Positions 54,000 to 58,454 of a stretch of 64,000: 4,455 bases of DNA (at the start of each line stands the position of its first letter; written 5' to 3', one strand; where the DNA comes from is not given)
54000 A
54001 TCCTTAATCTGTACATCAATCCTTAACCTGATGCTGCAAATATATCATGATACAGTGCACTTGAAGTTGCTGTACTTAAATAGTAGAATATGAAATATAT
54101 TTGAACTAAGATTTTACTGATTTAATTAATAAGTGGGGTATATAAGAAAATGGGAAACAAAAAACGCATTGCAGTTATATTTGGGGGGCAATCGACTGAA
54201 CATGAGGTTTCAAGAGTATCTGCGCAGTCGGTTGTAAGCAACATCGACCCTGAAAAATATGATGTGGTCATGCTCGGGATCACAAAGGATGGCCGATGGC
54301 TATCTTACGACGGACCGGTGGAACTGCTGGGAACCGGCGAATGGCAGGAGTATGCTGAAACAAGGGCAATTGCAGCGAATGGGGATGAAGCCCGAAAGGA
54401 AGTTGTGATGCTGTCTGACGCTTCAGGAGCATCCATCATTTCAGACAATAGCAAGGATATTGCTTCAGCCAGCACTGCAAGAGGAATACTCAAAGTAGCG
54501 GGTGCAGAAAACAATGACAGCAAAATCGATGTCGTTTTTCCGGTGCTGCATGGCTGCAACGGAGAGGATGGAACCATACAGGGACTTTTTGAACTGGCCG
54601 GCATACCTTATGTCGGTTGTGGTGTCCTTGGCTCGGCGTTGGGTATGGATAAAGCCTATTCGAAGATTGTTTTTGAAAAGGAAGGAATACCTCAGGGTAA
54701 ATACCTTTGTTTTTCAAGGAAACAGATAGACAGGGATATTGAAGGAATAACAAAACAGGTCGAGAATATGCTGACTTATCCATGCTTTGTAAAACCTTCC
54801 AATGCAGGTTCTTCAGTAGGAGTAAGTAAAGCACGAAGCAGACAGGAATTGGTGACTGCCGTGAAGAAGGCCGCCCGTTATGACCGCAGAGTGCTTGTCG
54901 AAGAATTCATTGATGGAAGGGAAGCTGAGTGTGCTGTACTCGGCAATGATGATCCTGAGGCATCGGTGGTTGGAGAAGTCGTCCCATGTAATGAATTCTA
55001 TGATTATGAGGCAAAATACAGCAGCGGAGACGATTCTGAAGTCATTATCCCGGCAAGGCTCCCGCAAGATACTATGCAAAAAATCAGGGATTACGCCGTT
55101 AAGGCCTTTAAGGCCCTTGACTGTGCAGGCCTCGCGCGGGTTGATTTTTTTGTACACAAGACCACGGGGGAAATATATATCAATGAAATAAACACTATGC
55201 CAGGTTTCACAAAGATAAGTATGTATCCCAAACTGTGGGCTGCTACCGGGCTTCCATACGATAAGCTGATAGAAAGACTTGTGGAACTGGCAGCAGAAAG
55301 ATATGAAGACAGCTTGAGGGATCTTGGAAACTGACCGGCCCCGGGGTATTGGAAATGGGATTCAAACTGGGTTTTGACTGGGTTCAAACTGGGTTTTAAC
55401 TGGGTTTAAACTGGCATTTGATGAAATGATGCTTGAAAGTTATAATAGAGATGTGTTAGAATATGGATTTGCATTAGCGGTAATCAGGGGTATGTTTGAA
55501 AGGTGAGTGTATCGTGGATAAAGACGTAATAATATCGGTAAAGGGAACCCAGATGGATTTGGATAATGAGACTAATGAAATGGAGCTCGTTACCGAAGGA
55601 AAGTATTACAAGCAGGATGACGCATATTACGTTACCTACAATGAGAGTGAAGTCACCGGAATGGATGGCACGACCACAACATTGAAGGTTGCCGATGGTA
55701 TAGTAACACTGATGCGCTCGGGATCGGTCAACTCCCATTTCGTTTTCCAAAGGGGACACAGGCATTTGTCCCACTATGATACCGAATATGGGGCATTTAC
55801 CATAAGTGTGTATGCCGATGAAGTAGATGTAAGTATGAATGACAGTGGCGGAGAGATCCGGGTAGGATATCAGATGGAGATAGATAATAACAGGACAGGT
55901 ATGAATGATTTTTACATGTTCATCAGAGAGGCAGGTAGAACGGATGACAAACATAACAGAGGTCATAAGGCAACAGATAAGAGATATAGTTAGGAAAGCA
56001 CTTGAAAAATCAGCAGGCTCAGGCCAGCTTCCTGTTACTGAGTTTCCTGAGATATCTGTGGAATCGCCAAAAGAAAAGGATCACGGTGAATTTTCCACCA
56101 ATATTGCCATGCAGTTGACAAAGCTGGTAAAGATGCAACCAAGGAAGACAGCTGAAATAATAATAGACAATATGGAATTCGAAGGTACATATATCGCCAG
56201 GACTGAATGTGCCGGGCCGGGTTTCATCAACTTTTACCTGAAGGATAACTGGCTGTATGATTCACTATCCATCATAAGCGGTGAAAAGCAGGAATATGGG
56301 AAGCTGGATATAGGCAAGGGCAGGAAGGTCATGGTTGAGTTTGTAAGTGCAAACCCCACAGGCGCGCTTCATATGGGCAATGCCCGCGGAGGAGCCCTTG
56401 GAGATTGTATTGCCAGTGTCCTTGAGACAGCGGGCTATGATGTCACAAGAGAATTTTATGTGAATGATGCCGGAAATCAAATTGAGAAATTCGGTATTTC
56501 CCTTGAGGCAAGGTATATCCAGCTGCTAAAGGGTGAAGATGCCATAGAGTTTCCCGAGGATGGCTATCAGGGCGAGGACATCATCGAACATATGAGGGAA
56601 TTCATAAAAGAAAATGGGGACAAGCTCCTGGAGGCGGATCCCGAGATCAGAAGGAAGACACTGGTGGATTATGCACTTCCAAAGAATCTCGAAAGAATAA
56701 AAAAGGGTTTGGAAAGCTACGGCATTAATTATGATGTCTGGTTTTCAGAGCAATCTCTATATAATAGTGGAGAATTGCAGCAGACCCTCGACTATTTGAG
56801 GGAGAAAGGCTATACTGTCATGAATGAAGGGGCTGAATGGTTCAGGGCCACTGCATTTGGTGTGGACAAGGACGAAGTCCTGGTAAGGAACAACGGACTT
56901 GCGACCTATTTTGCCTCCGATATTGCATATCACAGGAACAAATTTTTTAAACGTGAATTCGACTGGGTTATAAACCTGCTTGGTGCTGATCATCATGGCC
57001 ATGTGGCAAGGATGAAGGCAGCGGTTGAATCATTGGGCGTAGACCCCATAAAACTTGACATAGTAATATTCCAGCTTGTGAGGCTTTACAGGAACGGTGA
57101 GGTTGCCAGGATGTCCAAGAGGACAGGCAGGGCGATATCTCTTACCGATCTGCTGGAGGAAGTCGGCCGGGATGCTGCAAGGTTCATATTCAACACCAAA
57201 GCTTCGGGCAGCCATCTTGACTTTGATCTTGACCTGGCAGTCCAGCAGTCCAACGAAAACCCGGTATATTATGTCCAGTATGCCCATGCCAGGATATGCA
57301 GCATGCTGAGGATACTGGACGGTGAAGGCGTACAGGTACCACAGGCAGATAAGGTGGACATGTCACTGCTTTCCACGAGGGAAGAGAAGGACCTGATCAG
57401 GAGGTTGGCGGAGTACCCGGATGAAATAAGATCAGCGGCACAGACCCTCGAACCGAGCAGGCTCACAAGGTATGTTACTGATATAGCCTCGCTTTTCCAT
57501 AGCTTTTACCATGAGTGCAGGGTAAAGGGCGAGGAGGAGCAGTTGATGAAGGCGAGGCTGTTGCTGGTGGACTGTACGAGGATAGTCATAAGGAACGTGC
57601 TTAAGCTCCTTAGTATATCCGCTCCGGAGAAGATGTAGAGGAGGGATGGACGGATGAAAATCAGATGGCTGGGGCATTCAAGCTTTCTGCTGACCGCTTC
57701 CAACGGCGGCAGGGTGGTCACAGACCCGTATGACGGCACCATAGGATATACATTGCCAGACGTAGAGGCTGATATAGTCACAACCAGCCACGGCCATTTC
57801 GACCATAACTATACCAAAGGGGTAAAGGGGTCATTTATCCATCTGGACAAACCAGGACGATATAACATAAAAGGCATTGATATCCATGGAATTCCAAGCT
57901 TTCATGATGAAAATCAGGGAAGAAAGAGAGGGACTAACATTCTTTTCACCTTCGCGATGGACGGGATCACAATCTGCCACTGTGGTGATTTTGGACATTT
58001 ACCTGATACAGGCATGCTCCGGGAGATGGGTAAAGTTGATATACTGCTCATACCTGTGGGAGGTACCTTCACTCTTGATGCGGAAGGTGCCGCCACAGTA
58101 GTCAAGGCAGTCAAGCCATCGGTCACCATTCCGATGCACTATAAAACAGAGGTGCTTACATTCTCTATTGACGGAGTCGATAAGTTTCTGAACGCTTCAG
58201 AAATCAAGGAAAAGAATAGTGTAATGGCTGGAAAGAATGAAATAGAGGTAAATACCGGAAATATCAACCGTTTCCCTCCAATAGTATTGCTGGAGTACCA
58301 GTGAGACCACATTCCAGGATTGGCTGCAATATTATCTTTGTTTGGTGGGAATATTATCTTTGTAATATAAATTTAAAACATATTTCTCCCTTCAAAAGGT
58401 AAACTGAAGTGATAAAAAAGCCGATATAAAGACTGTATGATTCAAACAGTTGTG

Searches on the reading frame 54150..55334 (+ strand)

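Call 31: search_protein_families(library=pfam, proteins=[window:54150-55334:+], max_evalue=0.00001)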
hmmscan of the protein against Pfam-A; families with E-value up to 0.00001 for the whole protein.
window:54150-55334:+ (394 aa): 7 families
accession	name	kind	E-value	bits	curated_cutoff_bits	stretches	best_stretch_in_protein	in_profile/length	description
PF07478.18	Dala_Dala_lig_C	-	9.5e-80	267.3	24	1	175-379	2-204/204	D-ala D-ala ligase C-terminus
PF01820.27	Dala_Dala_lig_N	-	1.6e-38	132.4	34.6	1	6-157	1-121/121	D-ala D-ala ligase N-terminus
PF02222.28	ATP-grasp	-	8.4e-14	52.1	27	1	201-348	22-160/179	ATP-grasp domain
PF02786.22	CPSase_L_D2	-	1.5e-11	44.7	19.8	1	204-349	33-178/211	Carbamoyl-phosphate synthase L chain, ATP binding domain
PF13535.11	ATP-grasp_4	-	7.6e-07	29.3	27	1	209-350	2-151/160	ATP-grasp domain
PF08443.16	RimK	-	4.7e-06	26.8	21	1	167-363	3-179/188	RimK-like ATP-grasp domain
PF02655.19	ATP-grasp_3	-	7.9e-06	26.5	23.2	0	209-349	31-155/160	ATP-grasp domain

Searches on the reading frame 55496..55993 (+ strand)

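Call 31: search_protein_families(library=pfam, proteins=[window:55496-55993:+], max_evalue=0.00001)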
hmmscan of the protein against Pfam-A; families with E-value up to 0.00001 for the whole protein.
window:55496-55993:+ (165 aa): 1 family
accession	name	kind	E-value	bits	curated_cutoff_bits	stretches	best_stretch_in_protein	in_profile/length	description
PF09148.16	DUF1934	-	1.4e-38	132.2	22.5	1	13-139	1-126/128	Domain of unknown function (DUF1934)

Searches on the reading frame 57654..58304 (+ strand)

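Call 31: search_protein_families(library=pfam, proteins=[window:57654-58304:+], max_evalue=0.00001)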
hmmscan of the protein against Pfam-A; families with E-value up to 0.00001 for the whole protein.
window:57654-58304:+ (216 aa): 2 families
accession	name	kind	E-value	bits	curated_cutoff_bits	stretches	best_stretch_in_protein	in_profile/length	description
PF13483.12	Lactamase_B_3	-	6.4e-54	182.7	24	1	2-162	1-160/160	Beta-lactamase superfamily domain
PF12706.13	Lactamase_B_2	-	5.7e-12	46.1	27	1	65-163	91-200/200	Beta-lactamase superfamily domain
